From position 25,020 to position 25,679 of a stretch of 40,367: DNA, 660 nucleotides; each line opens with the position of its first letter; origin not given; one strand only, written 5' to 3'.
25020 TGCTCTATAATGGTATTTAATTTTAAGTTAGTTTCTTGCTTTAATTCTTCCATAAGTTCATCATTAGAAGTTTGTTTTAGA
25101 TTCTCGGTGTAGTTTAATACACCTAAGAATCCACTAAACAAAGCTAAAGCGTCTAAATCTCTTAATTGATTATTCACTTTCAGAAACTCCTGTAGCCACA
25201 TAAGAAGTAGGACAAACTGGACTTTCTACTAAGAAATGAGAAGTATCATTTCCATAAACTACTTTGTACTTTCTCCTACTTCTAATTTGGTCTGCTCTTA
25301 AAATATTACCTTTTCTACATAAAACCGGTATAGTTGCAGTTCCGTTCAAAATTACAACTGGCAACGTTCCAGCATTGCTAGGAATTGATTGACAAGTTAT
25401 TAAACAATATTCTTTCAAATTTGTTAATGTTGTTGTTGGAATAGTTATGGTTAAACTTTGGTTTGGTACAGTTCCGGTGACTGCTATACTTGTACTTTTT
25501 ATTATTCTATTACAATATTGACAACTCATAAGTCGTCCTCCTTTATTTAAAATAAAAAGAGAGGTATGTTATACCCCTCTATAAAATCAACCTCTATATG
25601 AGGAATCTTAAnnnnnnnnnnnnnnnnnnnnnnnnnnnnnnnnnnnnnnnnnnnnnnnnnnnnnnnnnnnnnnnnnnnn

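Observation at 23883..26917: Seven-gene cargo cluster of low-complexity proteins (Q/N/Y-rich, Met/Gln-rich, Gly/Cys-rich, Thr/Cys-rich) between a terminator and iteron array B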

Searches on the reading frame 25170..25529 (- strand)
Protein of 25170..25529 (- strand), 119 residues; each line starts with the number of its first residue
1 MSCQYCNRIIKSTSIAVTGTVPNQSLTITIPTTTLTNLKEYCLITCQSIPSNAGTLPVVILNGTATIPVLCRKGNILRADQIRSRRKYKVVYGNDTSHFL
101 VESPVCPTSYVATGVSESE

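Call 5: search_protein_families(library=pfam, proteins=[window:25170-25529:-], max_evalue=1)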
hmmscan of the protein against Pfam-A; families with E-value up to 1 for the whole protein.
window:25170-25529:- (119 aa): 0 families

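Call 6: search_protein_families(library=phrogs, proteins=[window:25170-25529:-], max_evalue=0.01)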
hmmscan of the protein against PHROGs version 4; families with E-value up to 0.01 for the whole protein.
window:25170-25529:- (119 aa): 0 families

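Call 7: search_protein_families(library=ncbifam, proteins=[window:25170-25529:-], max_evalue=1)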
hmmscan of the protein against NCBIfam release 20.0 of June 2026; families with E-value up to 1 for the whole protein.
window:25170-25529:- (119 aa): 0 families

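Call 8: search_protein_families(library=padloc, proteins=[window:25170-25529:-], max_evalue=1)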
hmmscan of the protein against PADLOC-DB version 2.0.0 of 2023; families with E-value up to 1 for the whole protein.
window:25170-25529:- (119 aa): 1 family
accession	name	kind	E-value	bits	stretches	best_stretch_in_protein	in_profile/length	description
PDLC03672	HEase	-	0.1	10.4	1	2-44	117-159/199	homing endonuclease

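Call 12: search_solved_structures(query=window:25170-25529:-, max_evalue=10)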
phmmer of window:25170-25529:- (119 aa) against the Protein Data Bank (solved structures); distinct sequences matched with E-value up to 10: 0.

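Call 17: find_homologous_proteins(query=window:25170-25529:-, max_evalue=0.001)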
Query window:25170-25529:- (119 aa): 18 proteins with E <= 0.001 among 27 candidates.
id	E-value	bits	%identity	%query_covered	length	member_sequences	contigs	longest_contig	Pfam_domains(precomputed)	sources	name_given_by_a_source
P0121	4.2e-67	241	95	100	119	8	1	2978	-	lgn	-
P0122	7.2e-59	214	88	93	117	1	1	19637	-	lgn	-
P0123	9.4e-56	204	83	95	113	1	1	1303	-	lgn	-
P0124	5.3e-52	192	81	93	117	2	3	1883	-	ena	-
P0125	1.0e-43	166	67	92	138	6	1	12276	-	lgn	-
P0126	2.3e-43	164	67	86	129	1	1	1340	-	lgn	-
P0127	1.2e-42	162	68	89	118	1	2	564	-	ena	-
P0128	8.5e-40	153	63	100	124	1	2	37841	-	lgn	-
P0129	2.3e-39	152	62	98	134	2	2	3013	-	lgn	-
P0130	4.9e-35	138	57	92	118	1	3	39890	-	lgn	-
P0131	1.1e-34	136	60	93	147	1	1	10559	-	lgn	-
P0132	1.3e-30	123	59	83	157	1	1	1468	-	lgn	-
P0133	1.2e-22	98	47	93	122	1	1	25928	-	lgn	-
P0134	1.4e-19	88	48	87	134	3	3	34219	-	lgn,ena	-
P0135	4.8e-12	64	45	85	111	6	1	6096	-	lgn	-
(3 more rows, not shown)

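Call 28: predict_structure(alignment_id=A1)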
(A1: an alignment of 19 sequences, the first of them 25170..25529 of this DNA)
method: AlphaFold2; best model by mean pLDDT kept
length: 119 residues; sequences in the alignment: 19
mean_pLDDT: 88.0   pTM: 0.80
mean pLDDT of the five models: 88.0, 87.8, 86.5, 86.5, 86.2
residues with pLDDT >= 90: 84; 70-90: 23; 50-70: 5; < 50: 7
segments of 3 or more residues with pLDDT < 50: 1-3, 116-119
pLDDT, mean of each block of 10 residues (from residue 1): 66 95 94 93 94 95 95 92 92 91 90 57
secondary structure, 60 per line:
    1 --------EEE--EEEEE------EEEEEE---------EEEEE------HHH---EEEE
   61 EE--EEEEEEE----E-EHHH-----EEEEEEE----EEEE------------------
elements in order: E9-11 E14-18 E25-30 E40-44 E57-62 E65-71 E87-93 E98-101

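Call 72: search_protein_representatives(alignment_id=A1)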
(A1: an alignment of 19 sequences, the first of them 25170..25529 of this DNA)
Query: 19 sequences, 122 profile positions. Proteins with E-value up to 0.001 (for the whole library): 516; up to 1e-10: 229; up to 1e-30: 13. The best 150 are listed.
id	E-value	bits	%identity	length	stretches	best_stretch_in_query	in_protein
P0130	3.7e-49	181.7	-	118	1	1-116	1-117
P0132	1.4e-46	173.3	-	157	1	2-116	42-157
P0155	7.1e-45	167.9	-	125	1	1-117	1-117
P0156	1.1e-38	147.8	-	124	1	1-120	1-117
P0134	6.7e-37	142.1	-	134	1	1-119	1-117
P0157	1.2e-34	134.8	-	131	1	1-111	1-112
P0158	1.7e-34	134.4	-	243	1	5-116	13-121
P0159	2.8e-34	133.6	-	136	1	6-116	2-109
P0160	8.5e-34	132.1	-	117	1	6-119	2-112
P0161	2.5e-33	130.6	-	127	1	7-117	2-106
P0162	1.0e-32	128.6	-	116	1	1-115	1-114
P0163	6.1e-32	126.1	-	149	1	4-119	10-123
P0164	9.6e-31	122.2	-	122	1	8-119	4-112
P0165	1.5e-30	121.6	-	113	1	6-111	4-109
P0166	7.1e-30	119.4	-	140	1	24-120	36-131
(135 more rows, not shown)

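Call 84: fold_search(model_id=the predicted structure, library=viral)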
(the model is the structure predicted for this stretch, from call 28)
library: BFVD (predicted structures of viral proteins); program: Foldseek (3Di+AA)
matches with E <= 10: 548; with E <= 0.001: 22
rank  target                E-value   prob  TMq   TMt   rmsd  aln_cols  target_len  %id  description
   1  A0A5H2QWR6            1.8e-17  1.00  0.90  0.86   3.3       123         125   56  (no name in the UniProt tables at hand)
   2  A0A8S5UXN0            2.6e-13  1.00  0.82  0.74   4.1       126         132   37  Uncharacterized protein [Podoviridae sp. ctW0z17]
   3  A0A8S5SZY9            1.5e-11  1.00  0.77  0.83   2.8       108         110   33  Uncharacterized protein [Myoviridae sp. ctWb16]
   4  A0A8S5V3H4            1.8e-09  1.00  0.77  0.75   8.0       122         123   27  Uncharacterized protein [Myoviridae sp. ctk6V34]
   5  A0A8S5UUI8            3.4e-07  1.00  0.69  0.51   8.3       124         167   16  Uncharacterized protein [Myoviridae sp. ctP6q2]
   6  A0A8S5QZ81            3.9e-06  1.00  0.71  0.69   2.8       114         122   18  Uncharacterized protein [Siphoviridae sp. ctyvQ1]
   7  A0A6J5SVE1            4.9e-05  1.00  0.49  0.12   6.5       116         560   17  Uncharacterized protein (Fragment) [uncultured Caudovirales phage]
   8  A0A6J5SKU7            9.2e-05  1.00  0.49  0.15   9.4       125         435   16  Uncharacterized protein (Fragment) [uncultured Caudovirales phage]
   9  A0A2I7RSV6            1.6e-04  1.00  0.47  0.14   4.7       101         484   16  (no name in the UniProt tables at hand)
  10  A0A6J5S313            2.8e-04  1.00  0.50  0.16   8.9       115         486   18  Uncharacterized protein [uncultured Caudovirales phage]
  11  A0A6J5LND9            2.8e-04  1.00  0.45  0.15   4.5       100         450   23  Uncharacterized protein [uncultured Caudovirales phage]
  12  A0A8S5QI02            3.7e-04  1.00  0.55  0.33   8.8       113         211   16  Uncharacterized protein [Siphoviridae sp. ctLgc23]
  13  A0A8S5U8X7            3.7e-04  1.00  0.52  0.24   6.1       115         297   17  Hyaluronase tail fiber protein [Myoviridae sp. ctZhz2]
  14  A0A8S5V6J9            4.4e-04  1.00  0.61  0.68   3.1        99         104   12  Uncharacterized protein [CrAss-like virus sp. ctXt06]
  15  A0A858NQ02            4.9e-04  1.00  0.56  0.12   6.2       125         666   10  Putative tail fiber protein [Xanthomonas phage FoX6]
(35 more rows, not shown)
